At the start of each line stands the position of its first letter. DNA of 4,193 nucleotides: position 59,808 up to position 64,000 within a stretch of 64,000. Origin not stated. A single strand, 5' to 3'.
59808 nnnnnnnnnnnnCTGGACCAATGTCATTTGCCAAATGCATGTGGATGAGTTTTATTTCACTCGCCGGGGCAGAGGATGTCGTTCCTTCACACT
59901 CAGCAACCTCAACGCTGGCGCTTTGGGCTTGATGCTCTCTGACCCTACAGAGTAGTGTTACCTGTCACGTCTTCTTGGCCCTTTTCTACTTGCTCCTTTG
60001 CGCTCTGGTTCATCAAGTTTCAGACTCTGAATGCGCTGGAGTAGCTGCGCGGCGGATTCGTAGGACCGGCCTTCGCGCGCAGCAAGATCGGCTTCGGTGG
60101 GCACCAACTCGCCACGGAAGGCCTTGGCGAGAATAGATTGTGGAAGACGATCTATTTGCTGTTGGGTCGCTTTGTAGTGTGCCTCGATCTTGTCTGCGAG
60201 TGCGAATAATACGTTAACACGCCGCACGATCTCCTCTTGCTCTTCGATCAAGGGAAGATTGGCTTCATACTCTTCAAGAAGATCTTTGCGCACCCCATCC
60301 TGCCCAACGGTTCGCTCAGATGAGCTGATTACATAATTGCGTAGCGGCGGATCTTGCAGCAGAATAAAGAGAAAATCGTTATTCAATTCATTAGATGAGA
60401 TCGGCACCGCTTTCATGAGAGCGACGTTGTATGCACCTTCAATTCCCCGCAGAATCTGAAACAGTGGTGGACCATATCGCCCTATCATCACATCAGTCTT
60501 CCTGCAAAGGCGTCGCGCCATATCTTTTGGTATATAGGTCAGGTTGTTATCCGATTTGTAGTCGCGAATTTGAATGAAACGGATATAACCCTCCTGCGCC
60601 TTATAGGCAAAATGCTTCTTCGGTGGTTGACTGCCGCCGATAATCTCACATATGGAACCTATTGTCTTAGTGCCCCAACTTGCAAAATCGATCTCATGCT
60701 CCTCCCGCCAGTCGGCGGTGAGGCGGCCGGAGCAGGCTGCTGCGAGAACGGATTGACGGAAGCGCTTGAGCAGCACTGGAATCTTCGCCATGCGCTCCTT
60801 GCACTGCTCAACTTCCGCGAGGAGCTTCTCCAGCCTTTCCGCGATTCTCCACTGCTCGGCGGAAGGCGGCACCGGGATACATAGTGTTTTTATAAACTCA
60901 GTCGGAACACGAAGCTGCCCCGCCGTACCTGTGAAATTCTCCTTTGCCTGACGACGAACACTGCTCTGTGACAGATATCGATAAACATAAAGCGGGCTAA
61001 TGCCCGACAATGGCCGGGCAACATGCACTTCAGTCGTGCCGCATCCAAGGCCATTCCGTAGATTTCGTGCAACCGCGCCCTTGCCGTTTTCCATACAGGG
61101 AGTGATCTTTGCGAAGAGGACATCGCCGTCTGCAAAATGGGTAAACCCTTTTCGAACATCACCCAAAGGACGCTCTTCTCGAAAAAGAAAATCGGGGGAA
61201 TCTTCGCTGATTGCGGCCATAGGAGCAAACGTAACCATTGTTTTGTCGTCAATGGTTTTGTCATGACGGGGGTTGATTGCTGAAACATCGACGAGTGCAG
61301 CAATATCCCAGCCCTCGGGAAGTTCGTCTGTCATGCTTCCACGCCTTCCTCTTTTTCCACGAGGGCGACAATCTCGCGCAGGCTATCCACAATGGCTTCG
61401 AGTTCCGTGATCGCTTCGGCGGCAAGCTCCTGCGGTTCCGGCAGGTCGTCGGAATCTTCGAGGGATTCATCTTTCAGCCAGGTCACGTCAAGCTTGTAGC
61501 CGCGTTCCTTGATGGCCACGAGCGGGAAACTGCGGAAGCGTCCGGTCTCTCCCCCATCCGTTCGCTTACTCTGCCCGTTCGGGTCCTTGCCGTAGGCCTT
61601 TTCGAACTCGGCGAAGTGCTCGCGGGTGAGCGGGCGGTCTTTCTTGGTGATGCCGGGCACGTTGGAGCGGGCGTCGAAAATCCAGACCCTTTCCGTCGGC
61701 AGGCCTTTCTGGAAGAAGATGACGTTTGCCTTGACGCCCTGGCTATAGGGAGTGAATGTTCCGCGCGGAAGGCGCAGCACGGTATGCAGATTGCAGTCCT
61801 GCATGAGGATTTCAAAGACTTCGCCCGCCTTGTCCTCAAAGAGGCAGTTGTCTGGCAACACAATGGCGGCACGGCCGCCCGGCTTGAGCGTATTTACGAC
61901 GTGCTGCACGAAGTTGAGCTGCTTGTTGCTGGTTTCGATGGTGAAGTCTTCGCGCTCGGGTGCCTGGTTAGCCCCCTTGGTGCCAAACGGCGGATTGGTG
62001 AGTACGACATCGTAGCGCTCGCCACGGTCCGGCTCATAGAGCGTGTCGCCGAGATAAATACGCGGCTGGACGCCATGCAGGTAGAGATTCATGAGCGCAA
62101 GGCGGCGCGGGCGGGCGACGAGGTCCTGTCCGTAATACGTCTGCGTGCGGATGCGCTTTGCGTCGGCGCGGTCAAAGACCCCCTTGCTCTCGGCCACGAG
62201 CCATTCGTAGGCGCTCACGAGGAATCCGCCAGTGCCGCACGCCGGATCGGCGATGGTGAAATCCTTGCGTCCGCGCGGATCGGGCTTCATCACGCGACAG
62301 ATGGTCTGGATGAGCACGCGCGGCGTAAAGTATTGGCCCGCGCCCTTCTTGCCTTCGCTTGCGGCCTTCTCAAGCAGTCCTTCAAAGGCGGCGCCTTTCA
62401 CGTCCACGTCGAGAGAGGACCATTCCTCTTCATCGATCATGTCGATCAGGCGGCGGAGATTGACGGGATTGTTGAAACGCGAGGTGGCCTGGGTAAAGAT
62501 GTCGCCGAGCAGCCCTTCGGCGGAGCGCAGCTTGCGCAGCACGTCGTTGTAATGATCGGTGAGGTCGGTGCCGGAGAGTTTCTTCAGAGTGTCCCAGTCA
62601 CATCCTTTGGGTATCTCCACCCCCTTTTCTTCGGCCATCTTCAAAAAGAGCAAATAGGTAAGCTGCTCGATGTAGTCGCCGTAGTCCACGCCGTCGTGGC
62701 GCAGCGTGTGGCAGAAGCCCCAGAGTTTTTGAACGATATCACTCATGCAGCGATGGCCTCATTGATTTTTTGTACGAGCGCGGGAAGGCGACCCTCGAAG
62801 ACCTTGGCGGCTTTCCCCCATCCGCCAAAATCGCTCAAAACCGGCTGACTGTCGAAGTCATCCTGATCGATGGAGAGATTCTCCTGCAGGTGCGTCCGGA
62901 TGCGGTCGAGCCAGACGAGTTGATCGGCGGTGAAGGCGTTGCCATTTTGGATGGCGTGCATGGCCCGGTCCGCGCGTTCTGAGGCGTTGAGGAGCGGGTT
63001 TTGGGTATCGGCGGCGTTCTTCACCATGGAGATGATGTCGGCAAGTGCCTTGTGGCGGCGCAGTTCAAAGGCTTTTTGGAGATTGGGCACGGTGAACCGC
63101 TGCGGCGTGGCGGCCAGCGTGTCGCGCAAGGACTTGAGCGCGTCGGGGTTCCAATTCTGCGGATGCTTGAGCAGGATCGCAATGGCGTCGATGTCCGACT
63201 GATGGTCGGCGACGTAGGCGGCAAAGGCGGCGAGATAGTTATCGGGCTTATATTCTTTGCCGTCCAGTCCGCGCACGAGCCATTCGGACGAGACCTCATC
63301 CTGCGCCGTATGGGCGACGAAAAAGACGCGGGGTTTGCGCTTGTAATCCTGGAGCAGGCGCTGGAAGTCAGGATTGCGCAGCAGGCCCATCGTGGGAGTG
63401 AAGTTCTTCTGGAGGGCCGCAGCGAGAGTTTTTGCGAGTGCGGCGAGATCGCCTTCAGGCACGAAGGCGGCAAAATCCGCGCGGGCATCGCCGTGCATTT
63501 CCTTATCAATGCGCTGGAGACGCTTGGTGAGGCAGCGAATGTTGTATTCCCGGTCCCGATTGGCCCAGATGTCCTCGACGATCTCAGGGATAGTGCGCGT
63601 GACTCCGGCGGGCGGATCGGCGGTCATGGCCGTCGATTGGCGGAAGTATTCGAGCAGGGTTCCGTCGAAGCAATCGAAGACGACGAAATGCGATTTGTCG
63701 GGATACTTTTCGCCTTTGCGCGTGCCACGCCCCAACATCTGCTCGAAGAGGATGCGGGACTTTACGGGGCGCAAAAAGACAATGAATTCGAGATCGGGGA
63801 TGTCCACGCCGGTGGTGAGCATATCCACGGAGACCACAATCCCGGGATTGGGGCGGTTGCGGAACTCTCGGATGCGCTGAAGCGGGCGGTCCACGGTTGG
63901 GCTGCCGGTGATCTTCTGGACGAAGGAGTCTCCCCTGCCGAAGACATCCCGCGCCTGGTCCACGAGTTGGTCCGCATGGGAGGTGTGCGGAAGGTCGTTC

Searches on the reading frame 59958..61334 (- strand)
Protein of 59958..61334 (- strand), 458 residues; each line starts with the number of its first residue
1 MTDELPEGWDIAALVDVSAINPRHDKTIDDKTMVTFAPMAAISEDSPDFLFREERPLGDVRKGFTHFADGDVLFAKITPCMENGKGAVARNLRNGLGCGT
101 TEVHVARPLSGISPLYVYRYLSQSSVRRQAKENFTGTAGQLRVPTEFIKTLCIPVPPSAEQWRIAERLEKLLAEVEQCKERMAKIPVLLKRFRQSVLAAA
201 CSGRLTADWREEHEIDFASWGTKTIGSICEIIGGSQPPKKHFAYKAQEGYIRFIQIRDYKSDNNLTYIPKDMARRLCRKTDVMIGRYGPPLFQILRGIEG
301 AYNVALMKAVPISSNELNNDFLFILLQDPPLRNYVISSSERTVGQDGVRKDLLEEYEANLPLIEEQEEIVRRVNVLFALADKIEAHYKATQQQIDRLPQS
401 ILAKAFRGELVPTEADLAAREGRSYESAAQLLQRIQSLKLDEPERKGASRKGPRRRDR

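Call 40: search_protein_families(library=pfam, proteins=[window:59958-61334:-], max_evalue=0.001)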
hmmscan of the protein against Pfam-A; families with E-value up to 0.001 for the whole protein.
window:59958-61334:- (458 aa): 1 family
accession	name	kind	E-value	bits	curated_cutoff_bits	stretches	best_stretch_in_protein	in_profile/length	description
PF01420.25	Methylase_S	-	7.3e-19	69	22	2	220-386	4-161/168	Type I restriction modification DNA specificity domain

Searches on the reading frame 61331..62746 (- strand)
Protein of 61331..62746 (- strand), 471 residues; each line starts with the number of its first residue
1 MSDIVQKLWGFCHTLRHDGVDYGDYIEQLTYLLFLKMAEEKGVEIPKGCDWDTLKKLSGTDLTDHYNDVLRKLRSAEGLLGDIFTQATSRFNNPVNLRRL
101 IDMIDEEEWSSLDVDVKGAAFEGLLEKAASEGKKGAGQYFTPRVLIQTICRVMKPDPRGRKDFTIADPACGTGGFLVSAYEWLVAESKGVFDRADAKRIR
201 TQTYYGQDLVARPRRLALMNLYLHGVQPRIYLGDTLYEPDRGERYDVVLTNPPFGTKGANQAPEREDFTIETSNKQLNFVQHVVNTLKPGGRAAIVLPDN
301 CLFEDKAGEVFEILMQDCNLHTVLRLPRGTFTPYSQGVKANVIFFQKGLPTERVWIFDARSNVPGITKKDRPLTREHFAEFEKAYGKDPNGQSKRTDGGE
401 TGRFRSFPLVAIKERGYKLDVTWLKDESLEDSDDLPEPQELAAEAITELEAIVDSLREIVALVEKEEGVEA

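Call 40: search_protein_families(library=pfam, proteins=[window:61331-62746:-], max_evalue=0.001)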
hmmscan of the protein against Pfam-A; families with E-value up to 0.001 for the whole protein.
window:61331-62746:- (471 aa): 5 families
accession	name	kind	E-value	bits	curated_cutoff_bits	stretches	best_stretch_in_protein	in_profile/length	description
PF02384.22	N6_Mtase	-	3.1e-62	211.1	20.4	1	114-421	3-299/311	N-6 DNA Methylase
PF12161.14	HsdM_N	-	2.7e-13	51.2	24.5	1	5-41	2-37/135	HsdM N-terminal domain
PF01170.24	UPF0020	-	9.4e-09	35.7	22.3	1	145-308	12-177/197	RMKL-like, methyltransferase domain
PF20473.4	MmeI_Mtase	-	8.7e-07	28.8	27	1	163-227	21-88/259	MmeI, DNA-methyltransferase domain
PF07669.17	Eco57I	-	4e-05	24.2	25.3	1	242-325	72-164/171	Eco57I restriction-modification methylase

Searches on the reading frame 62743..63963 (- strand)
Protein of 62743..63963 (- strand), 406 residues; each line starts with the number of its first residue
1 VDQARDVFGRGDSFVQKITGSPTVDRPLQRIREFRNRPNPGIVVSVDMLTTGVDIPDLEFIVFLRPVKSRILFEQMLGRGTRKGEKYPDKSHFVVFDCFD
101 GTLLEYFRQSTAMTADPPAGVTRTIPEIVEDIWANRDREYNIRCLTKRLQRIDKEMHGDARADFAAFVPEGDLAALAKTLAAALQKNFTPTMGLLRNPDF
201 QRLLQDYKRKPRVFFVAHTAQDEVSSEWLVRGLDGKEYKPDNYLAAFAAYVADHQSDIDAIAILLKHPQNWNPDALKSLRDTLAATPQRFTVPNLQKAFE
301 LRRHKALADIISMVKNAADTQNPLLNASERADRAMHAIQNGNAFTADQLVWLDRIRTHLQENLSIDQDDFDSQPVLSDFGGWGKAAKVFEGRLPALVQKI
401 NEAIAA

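Call 40: search_protein_families(library=pfam, proteins=[window:62743-63963:-], max_evalue=0.001)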
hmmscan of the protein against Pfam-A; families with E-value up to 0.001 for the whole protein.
window:62743-63963:- (406 aa): 2 families
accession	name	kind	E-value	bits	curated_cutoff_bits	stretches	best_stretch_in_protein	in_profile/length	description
PF08463.15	EcoEI_R_C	-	3.4e-32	112.2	24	1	242-404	2-162/163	EcoEI R protein C-terminal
PF00271.37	Helicase_C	-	7.8e-08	33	23.5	1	16-84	43-110/110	Helicase conserved C-terminal domain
